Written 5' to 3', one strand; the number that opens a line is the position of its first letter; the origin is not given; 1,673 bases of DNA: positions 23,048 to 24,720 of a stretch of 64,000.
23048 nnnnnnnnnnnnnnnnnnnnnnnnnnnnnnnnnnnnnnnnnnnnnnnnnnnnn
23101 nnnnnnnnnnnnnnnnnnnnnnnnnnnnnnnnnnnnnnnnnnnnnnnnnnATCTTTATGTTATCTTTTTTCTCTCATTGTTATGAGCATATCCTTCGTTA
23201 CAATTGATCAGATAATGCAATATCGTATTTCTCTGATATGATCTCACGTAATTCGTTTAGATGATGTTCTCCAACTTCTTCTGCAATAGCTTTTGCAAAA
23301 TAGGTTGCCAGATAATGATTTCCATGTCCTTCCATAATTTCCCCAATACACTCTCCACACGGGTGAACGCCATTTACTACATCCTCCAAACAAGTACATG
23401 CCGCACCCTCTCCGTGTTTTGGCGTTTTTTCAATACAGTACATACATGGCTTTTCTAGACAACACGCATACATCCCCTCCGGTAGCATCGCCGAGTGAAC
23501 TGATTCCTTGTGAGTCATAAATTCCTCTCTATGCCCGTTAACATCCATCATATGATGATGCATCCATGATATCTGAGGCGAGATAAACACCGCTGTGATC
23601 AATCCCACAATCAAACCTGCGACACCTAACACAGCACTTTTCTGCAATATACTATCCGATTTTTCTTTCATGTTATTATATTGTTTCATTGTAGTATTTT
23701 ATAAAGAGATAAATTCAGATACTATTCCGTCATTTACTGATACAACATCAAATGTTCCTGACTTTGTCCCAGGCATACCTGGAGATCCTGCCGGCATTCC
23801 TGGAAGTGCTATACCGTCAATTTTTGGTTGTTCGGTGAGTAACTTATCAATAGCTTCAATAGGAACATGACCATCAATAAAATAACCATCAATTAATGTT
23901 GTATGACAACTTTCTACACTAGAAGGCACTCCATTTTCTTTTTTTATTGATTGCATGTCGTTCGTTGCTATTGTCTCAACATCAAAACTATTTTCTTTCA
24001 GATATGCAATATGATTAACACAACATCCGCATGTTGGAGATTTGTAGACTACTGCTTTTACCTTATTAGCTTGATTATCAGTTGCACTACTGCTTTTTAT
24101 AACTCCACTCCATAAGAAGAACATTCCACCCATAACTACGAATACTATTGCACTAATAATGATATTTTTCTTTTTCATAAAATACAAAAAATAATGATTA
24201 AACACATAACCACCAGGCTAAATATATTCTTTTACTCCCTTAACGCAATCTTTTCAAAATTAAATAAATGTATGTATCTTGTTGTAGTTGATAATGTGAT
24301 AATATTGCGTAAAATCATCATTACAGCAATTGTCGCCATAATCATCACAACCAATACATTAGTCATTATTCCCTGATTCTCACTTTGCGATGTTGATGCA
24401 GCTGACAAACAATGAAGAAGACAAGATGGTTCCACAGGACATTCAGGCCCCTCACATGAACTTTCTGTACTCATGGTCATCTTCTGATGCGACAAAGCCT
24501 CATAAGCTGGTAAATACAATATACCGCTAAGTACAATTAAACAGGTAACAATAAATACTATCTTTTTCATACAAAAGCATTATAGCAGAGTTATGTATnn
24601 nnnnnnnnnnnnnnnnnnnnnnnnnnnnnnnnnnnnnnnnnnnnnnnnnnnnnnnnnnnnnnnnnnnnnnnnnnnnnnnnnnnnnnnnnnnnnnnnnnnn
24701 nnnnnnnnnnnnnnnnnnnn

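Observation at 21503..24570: Exported Cys/His/Met-rich five-gene cluster around DUF411 and DsbA, with no known pump, chaperone or regulator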

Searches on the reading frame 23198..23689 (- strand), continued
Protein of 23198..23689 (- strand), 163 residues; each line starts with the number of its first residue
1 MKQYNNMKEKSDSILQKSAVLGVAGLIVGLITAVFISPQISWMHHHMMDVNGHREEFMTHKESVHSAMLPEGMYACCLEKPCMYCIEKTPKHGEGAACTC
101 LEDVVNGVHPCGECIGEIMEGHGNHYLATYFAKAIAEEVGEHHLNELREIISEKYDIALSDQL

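Call 43: search_protein_families(library=ncbifam, proteins=[P0207, P0185, P0135, P0193, P0127, P0141, P0212, L067:4666-5835:+], max_evalue=0.01)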
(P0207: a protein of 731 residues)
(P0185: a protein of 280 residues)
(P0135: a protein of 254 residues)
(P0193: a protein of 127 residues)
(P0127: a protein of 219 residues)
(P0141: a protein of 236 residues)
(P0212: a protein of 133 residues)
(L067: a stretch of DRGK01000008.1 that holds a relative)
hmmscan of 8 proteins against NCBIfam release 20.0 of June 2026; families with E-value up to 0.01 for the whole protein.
P0207 (731 aa): 0 families

P0185 (280 aa): 0 families

P0135 (254 aa): 1 family
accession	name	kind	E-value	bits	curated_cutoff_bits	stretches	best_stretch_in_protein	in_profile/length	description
NF037957.1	freyrasin_like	subfamily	0.0037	17.2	30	0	168-193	24-49/69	freyrasin family ranthipeptide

P0193 (127 aa): 0 families

P0127 (219 aa): 1 family
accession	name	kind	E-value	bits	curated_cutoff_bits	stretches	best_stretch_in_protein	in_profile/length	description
NF041379.1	OS_HP4_CYCXC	equivalog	1.5e-09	37.7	90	1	154-216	23-89/90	CYCXC family (seleno)protein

P0141 (236 aa): 0 families

P0212 (133 aa): 0 families

L067:4666-5835:+ (389 aa): 2 families
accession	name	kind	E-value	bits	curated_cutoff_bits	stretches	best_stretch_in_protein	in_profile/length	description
NF045694.1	seleno_TsoB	exception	4.6e-13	48.1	805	1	48-251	185-388/572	rhodanese/DsbD fusion-like selenoprotein TsoB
NF001419.0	PRK00293.1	subfamily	2e-12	46.5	330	1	46-223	170-354/574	protein-disulfide reductase DsbD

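Call 66: find_encoding_contigs(protein=P0141, flank=5000, max_places=2)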
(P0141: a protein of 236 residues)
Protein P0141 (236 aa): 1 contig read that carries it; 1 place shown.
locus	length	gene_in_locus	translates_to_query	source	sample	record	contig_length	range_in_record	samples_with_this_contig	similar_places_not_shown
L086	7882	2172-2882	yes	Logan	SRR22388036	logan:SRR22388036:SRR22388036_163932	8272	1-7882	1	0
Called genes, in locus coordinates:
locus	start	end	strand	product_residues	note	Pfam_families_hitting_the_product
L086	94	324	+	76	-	-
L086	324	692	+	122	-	PF02661:Fic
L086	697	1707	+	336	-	-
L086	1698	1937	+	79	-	PF00462:Glutaredoxin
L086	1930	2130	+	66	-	-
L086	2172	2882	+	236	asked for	PF04214:DUF411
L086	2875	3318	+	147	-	-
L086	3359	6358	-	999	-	PF08471:Ribonuc_red_2_N, PF02867:Ribonuc_red_lgC, PF12637:TSCPD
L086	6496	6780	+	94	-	-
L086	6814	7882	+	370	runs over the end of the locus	PF13660:DUF4147, PF05161:MOFRL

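Call 67: find_encoding_contigs(protein=P0193, flank=5000, max_places=2)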
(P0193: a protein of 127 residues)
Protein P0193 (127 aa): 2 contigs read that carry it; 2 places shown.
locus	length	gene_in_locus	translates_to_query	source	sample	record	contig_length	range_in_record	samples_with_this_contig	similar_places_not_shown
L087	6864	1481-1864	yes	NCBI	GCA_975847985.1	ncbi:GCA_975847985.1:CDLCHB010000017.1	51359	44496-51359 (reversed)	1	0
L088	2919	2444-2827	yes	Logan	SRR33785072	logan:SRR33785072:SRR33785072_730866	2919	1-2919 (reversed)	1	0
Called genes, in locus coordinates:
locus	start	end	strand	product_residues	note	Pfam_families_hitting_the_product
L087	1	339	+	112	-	?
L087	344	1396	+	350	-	PF05569:Peptidase_M56, PF01435:Peptidase_M48 (weak)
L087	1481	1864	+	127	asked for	-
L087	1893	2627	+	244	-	-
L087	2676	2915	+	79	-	-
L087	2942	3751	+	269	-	-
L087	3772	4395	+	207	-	-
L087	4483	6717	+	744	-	PF00403:HMA, PF00122:E1-E2_ATPase, PF00702:Hydrolase, PF08282:Hydrolase_3 (weak)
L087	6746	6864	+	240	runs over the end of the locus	PF13098:Thioredoxin_2 (faint), PF13462:Thioredoxin_4, PF01323:DSBA (weak), PF13462:Thioredoxin_4, PF01323:DSBA (weak)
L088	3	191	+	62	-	?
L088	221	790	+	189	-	-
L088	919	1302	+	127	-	PF03965:Penicillinase_R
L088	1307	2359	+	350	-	PF05569:Peptidase_M56, PF01435:Peptidase_M48 (weak)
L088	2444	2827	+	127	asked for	-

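Call 68: find_encoding_contigs(protein=P0207, flank=5000, max_places=2)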
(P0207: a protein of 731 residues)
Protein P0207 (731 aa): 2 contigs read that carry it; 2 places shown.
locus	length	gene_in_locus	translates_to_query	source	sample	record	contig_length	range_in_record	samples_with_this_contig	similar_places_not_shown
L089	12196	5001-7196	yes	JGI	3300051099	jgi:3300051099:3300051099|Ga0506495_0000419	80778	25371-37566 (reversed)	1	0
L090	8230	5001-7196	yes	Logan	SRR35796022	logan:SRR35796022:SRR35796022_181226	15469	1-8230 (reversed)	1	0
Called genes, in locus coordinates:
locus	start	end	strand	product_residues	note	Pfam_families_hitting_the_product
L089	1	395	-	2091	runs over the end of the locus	PF07678:TED_complement (faint), PF01835:MG2, PF07703:A2M_BRD, PF00207:A2M, PF17973:bMG10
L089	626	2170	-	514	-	PF08239:SH3_3 (weak)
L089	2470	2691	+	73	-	-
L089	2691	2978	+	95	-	PF05016:ParE_toxin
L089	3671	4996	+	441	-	PF13115:YtkA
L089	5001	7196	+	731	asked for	-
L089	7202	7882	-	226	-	-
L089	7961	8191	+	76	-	-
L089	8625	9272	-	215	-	PF00528:BPD_transp_1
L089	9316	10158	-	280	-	PF00005:ABC_tran, PF13304:AAA_21 (weak)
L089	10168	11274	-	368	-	PF13379:NMT1_2, PF09084:NMT1, PF12974:Phosphonate-bd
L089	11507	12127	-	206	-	PF10502:Peptidase_S26, PF00717:Peptidase_S24 (weak)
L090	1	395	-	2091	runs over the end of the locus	PF07678:TED_complement (faint), PF01835:MG2, PF07703:A2M_BRD, PF00207:A2M, PF17973:bMG10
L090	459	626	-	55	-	-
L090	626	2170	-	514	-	PF08239:SH3_3 (weak)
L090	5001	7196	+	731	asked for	-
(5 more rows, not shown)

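Call 85: search_protein_families(library=pfam, proteins=[L018:3367-3747:+, L080:2427-2816:+, L057:4312-4701:+, L058:4073-4453:+, L017:5177-5491:+, L019:3830-4192:+, L023:4936-5487:+, L018:4636-5175:+], max_evalue=0.1)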
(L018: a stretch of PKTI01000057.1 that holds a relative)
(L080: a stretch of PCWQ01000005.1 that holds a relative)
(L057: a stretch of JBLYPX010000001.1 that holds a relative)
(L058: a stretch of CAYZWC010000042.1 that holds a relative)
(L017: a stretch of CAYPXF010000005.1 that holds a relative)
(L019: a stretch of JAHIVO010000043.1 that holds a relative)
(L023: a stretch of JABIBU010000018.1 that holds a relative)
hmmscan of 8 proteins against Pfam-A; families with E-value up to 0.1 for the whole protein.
L018:3367-3747:+ (126 aa): 0 families

L080:2427-2816:+ (129 aa): 0 families

L057:4312-4701:+ (129 aa): 0 families

L058:4073-4453:+ (126 aa): 0 families

L017:5177-5491:+ (104 aa): 1 family
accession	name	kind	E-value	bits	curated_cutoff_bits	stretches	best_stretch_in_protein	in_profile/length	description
PF09769.14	ApoO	-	0.048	14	31.4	0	52-85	66-99/131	Apolipoprotein O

L019:3830-4192:+ (120 aa): 1 family
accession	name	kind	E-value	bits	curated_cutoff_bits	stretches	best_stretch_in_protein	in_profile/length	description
PF04497.17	Pox_E2-like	-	0.05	12.5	30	1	55-100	532-580/729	Poxviridae protein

L023:4936-5487:+ (183 aa): 0 families

L018:4636-5175:+ (179 aa): 0 families

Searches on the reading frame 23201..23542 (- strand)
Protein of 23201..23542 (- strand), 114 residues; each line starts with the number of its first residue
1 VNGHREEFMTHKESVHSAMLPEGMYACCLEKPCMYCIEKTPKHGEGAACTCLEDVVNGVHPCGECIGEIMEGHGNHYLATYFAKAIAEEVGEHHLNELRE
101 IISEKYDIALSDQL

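Call 52: predict_structure(alignment_id=A2)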
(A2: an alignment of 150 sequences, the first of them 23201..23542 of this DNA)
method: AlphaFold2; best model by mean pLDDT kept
length: 114 residues; sequences in the alignment: 150
mean_pLDDT: 94.6   pTM: 0.86
mean pLDDT of the five models: 94.6, 93.8, 93.8, 90.8, 90.8
residues with pLDDT >= 90: 95; 70-90: 19; 50-70: 0; < 50: 0
segments of 3 or more residues with pLDDT < 50: none
pLDDT, mean of each block of 10 residues (from residue 1): 91 92 93 88 90 97 97 98 98 98 98 94
secondary structure, 60 per line:
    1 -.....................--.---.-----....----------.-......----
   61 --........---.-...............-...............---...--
elements in order: H2-22 H35-38 H51-56 H63-70 H76-90 H92-106

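Call 60: fold_search(model_id=the predicted structure, library=pdb)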
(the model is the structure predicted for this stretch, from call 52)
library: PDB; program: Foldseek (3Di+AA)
matches with E <= 10: 20; with E <= 0.001: 0
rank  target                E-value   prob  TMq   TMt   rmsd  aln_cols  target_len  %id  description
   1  5vaz_B                3.7e+00  0.18  0.29  0.12   4.1        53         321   19  Crystal structure of a DNA primase domain from Pseudomonas aeruginosa (released 2017-04-05)
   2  2x1d_C                3.7e+00  0.04  0.15  0.06  10.7        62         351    8  The crystal structure of mature acyl coenzyme A:isopenicillin N acyltransferase from Penicillium chrysogenum (released 2010-03-09)
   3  6xjl                  3.9e+00  0.10  0.26  0.07   4.0        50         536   10  Structure of the SM protein Vps45 (released 2020-08-19)
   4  2x1e_C                3.9e+00  0.03  0.15  0.06  10.8        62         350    8  The crystal structure of mature acyl coenzyme A:isopenicillin N acyltransferase from Penicillium chrysogenum in comple (released 2010-03-09)
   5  6xm1_A                4.2e+00  0.10  0.32  0.09   4.7        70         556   10  SM Protein Vps45 in Complex with Qa SNARE Tlg2 (released 2020-08-19)
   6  2x1d_A                4.2e+00  0.04  0.16  0.06  10.9        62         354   10  The crystal structure of mature acyl coenzyme A:isopenicillin N acyltransferase from Penicillium chrysogenum (released 2010-03-09)
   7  6xm1_C                4.7e+00  0.08  0.26  0.07   4.4        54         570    9  SM Protein Vps45 in Complex with Qa SNARE Tlg2 (released 2020-08-19)
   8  7t1s_B                4.7e+00  0.07  0.25  0.14   5.5        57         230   18  Crystal structure of a bacterial sterol transporter (released 2022-12-14)
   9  2x1d_B                4.7e+00  0.03  0.14  0.06  10.7        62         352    8  The crystal structure of mature acyl coenzyme A:isopenicillin N acyltransferase from Penicillium chrysogenum (released 2010-03-09)
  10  2x1c_B                5.0e+00  0.04  0.16  0.06  10.9        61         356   10  The crystal structure of precursor acyl coenzyme A:isopenicillin N acyltransferase from Penicillium chrysogenum (released 2010-03-09)
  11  5l0y_B                5.3e+00  0.07  0.23  0.19   7.8        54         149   18  Crystal Structure of a Sec72-ssa1 c-terminal peptide fusion protein (released 2017-03-22)
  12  7ca4                  6.0e+00  0.03  0.22  0.19   8.4        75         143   17  The Crystal Structure of human Bcl-2-like protein 1 from Biortus (released 2020-07-08)
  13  2x1c_A                6.8e+00  0.03  0.16  0.06  11.0        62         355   10  The crystal structure of precursor acyl coenzyme A:isopenicillin N acyltransferase from Penicillium chrysogenum (released 2010-03-09)
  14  3iig                  7.7e+00  0.02  0.20  0.18   7.0        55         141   22  Crystal structure of mouse Bcl-xl mutant (F105A) at pH 5.0 (released 2010-04-14)
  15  5l0y_A                8.2e+00  0.05  0.23  0.18   7.8        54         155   18  Crystal Structure of a Sec72-ssa1 c-terminal peptide fusion protein (released 2017-03-22)
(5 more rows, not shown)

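Call 88: search_dna_similar(query=window:23201-23542:-, collection=plasmids, mode=protein, max_evalue=0.001, max_rows=10)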
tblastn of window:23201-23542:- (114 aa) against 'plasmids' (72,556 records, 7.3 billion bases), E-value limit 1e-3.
No match.

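Call 89: search_dna_similar(query=window:23201-23542:-, collection=phages, mode=protein, max_evalue=0.001, max_rows=10)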
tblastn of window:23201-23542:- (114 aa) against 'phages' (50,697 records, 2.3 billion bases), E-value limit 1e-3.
No match.

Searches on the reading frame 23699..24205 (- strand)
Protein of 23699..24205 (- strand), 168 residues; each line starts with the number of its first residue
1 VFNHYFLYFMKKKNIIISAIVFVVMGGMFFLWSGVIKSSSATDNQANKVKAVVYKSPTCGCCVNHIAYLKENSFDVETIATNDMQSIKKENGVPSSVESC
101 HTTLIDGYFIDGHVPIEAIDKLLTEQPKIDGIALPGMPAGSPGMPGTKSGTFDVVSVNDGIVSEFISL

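Call 3: search_protein_families(library=pfam, proteins=[window:23699-24205:-], max_evalue=0.1)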
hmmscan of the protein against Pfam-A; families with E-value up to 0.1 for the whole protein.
window:23699-24205:- (168 aa): 2 families
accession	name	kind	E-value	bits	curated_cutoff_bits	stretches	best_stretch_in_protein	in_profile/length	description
PF04214.18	DUF411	-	7.5e-25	86.9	27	1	98-144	2-48/48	Protein of unknown function, DUF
PF00462.30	Glutaredoxin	-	0.0037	17.9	22.9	1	52-89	2-39/60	Glutaredoxin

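Call 4: search_protein_families(library=ncbifam, proteins=[window:23699-24205:-], max_evalue=0.1)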
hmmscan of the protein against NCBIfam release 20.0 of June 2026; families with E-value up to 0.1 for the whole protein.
window:23699-24205:- (168 aa): 1 family
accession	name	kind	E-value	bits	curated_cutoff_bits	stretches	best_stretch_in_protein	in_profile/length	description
TIGR02196.1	GlrX_YruB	hypoth_equivalog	0.023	15.2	88.55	1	52-122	3-72/74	glutaredoxin-like protein, YruB-family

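Call 26: search_solved_structures(query=window:23699-24205:-, max_evalue=1, show_alignments=1)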
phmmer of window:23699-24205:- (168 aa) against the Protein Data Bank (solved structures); distinct sequences matched with E-value up to 1: 3.
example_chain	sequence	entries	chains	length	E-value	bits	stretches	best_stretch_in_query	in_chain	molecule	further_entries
6wis_A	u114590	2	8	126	1.9e-23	86.6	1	53-157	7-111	DUF411 domain-containing protein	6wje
26fb_K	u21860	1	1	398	0.55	13.5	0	9-116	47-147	Structural protein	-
2myg_A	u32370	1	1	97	0.89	12.8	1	47-131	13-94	Dithiol glutaredoxin 1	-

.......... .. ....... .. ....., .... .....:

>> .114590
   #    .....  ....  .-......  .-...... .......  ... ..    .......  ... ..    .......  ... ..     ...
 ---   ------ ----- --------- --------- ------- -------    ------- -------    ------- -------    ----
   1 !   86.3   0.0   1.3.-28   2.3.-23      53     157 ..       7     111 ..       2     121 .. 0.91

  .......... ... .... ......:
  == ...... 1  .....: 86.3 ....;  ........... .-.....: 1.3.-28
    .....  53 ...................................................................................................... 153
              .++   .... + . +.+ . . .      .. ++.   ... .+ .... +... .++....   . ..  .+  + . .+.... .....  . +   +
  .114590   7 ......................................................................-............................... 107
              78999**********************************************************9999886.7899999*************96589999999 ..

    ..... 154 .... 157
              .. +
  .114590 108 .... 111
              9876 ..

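Call 90: find_related_loci(query=window:23699-24178:-, collection=metagenome_contigs, flank=3000)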
Query window:23699-24178:- (159 aa) in metagenome_contigs; peptide patterns used: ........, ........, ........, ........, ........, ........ (x = any residue, [..] = any of these).
108 stretches matched a pattern; 4 encode a relative of the query (tblastn E <= 1e-3); 4 distinct loci.
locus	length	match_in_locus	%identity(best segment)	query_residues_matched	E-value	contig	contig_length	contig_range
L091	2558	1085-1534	43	11-159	1e-44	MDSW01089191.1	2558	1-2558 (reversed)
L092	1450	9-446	42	14-159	7e-45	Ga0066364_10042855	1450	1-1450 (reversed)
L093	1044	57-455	47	27-159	1e-45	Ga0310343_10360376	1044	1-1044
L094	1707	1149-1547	46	27-159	1e-43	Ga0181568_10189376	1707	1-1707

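Call 95: search_protein_families(library=pfam, proteins=[L091:1534-1998:+, L091:503-1033:-, L091:69-506:+, L092:455-904:+, L093:475-921:+], max_evalue=0.01)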
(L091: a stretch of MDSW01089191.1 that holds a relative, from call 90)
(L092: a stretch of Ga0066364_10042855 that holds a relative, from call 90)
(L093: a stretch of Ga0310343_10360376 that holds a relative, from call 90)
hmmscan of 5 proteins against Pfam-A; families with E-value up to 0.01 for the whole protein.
L091:1534-1998:+ (154 aa): 1 family
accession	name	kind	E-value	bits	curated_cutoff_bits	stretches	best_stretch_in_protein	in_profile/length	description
PF01322.25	Cytochrom_C_2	-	2.6e-21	77.2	26.5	1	36-151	2-121/121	Cytochrome C'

L091:503-1033:- (176 aa): 1 family
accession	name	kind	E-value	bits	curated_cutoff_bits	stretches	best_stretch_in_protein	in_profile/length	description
PF01292.26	Ni_hydr_CYTB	-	3.3e-21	76.3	30.1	1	10-175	2-176/179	Prokaryotic cytochrome b561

L091:69-506:+ (145 aa): 1 family
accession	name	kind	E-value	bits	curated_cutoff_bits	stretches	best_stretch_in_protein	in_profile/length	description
PF14342.11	DUF4396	-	4.4e-37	128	27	1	13-139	1-138/141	Domain of unknown function (DUF4396)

L092:455-904:+ (149 aa): 1 family
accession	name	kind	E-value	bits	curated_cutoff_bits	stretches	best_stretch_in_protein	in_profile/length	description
PF01322.25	Cytochrom_C_2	-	2.1e-22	80.8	26.5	1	31-146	2-121/121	Cytochrome C'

L093:475-921:+ (148 aa): 1 family
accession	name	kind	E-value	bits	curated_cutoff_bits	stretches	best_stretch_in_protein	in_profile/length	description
PF01322.25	Cytochrom_C_2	-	3e-21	77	26.5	1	29-145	1-121/121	Cytochrome C'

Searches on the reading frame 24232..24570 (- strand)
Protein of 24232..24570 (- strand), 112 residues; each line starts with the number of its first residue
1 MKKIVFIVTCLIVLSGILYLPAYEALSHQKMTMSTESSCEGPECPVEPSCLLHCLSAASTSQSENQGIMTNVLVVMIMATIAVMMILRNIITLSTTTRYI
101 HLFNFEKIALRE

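Call 3: search_protein_families(library=pfam, proteins=[window:24232-24570:-], max_evalue=0.1)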
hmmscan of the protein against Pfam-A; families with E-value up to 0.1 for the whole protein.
window:24232-24570:- (112 aa): 3 families
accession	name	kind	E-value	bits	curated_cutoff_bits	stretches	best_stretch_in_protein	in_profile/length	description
PF11027.13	DUF2615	-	0.044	14.3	23.4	0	39-88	32-74/104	Protein of unknown function (DUF2615)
PF11779.13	SPT_ssu-like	-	0.068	13.2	29.8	0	4-23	31-50/54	Small subunit of serine palmitoyltransferase-like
PF11189.13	DUF2973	-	0.091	13.3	22.2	0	72-98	7-33/68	Protein of unknown function (DUF2973)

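Call 4: search_protein_families(library=ncbifam, proteins=[window:24232-24570:-], max_evalue=0.1)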
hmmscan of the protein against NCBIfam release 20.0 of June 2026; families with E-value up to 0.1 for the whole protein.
window:24232-24570:- (112 aa): 1 family
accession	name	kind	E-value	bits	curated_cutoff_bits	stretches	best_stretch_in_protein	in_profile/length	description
NF052673.1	lpg1681_fam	equivalog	0.085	13.3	95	0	1-83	1-82/102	lpg1681 family protein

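Call 46: find_homologous_proteins(query=window:24232-24570:-, max_evalue=0.01)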
Query window:24232-24570:- (112 aa): 1 proteins with E <= 0.01 among 9 candidates.
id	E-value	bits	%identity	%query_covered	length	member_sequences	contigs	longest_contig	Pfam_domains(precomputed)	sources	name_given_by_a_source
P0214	2.3e-64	231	100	100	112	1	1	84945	-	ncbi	ncbi:hypothetical protein ACFL0L_01995 [Patescibacteria group bacterium]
